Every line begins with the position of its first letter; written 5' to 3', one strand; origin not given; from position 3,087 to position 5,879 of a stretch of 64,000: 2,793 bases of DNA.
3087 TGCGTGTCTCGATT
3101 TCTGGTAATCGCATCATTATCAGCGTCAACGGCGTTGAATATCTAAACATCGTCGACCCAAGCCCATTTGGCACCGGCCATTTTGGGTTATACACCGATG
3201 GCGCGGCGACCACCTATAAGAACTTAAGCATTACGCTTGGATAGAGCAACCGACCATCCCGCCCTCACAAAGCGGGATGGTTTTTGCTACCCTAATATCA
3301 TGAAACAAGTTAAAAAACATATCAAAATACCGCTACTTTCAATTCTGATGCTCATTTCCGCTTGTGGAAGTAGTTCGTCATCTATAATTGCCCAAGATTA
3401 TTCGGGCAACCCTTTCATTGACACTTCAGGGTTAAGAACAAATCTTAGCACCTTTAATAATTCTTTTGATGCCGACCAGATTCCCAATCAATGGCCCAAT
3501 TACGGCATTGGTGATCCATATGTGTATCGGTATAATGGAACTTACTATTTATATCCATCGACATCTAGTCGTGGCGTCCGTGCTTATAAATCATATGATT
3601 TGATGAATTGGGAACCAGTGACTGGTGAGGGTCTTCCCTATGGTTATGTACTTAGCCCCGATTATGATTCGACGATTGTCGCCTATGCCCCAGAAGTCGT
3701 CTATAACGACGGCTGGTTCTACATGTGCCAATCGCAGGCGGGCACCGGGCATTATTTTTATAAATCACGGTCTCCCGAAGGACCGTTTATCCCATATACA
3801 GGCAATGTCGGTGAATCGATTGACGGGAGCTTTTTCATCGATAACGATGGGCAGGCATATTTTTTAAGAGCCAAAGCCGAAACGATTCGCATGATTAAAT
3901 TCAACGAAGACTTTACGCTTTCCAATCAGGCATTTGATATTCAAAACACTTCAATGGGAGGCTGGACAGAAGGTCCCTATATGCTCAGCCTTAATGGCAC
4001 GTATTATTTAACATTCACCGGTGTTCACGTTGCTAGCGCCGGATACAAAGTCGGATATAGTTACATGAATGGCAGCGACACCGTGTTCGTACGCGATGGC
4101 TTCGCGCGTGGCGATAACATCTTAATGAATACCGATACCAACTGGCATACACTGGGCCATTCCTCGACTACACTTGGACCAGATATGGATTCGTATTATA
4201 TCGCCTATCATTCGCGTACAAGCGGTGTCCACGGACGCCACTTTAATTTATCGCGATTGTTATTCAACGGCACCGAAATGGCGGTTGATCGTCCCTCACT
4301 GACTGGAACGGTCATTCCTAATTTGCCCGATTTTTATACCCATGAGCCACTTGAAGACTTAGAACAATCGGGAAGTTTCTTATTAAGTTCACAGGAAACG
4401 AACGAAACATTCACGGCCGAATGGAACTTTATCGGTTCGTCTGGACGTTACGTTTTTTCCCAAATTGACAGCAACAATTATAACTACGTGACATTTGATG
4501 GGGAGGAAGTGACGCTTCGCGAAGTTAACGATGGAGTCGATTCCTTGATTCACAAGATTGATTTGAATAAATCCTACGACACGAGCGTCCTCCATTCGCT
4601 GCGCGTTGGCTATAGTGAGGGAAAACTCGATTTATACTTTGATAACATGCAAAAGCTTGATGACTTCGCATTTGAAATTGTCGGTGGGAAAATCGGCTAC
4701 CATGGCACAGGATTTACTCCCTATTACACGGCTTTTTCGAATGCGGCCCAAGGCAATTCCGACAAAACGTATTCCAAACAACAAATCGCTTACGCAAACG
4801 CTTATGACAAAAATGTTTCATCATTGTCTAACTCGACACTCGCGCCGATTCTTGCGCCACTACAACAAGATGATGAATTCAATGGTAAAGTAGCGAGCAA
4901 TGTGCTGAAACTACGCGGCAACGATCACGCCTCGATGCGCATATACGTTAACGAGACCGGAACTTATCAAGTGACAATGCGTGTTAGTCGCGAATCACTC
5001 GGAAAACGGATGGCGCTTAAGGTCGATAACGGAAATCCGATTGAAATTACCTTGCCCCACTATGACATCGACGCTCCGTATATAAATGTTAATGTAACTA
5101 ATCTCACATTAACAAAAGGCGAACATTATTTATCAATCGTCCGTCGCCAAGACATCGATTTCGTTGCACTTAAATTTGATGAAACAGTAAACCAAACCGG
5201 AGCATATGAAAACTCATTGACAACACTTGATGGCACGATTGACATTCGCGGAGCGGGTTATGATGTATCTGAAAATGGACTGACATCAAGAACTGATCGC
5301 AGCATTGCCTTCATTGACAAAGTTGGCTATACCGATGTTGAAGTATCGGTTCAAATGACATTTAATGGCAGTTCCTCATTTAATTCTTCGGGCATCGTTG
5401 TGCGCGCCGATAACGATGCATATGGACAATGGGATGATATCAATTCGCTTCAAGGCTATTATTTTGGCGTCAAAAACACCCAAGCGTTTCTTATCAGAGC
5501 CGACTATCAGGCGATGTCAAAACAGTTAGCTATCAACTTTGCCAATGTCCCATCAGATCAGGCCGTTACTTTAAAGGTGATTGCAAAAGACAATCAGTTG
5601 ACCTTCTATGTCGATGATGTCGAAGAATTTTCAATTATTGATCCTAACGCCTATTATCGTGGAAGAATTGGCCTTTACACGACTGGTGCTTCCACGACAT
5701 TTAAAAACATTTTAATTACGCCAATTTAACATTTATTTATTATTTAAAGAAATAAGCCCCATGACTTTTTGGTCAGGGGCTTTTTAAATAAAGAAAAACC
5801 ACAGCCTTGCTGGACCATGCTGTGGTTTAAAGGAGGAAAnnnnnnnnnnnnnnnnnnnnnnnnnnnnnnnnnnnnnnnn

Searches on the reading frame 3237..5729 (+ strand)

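Call 14: search_protein_families(library=pfam, proteins=[window:3237-5729:+], max_evalue=0.001)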
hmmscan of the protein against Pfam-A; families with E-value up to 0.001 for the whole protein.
window:3237-5729:+ (830 aa): 3 families
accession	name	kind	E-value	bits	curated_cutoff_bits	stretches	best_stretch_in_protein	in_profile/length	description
PF04616.20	Glyco_hydro_43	-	1.5e-29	103.7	32.2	1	93-339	12-278/288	Glycosyl hydrolases family 43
PF06439.18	3keto-disac_hyd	-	8.4e-08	32.9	26.8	1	678-827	28-186/187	3-keto-disaccharide hydrolase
PF19763.6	DUF6250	-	0.00016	22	26.9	1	727-824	61-164/165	Domain of unknown function (DUF6250)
